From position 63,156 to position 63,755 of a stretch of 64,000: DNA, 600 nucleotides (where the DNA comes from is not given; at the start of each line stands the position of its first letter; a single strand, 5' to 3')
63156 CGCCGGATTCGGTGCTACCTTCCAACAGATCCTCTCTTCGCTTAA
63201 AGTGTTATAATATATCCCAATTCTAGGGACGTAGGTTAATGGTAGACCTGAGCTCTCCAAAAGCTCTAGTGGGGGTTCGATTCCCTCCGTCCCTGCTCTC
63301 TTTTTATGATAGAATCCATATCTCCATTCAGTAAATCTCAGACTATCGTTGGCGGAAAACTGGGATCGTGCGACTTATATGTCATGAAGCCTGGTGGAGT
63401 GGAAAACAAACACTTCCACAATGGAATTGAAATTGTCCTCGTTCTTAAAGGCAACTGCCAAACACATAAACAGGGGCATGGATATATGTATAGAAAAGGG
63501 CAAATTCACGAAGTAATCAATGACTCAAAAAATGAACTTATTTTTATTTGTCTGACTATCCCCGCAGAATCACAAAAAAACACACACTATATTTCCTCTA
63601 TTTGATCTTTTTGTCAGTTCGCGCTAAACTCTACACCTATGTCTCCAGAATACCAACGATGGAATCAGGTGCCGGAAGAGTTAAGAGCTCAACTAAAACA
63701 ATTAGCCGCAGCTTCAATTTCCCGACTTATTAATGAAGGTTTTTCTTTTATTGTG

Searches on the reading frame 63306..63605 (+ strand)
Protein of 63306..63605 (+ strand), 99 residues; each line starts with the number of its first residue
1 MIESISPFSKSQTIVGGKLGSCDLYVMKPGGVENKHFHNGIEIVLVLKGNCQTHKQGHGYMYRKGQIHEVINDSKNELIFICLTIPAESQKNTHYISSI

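Call 74: search_protein_families(library=pfam, proteins=[window:63306-63605:+], max_evalue=0.001)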
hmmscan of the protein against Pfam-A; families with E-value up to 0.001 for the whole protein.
window:63306-63605:+ (99 aa): 1 family
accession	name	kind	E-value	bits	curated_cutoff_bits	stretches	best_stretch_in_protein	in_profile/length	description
PF07883.17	Cupin_2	-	1.8e-06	28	27.2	1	25-82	3-68/70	Cupin domain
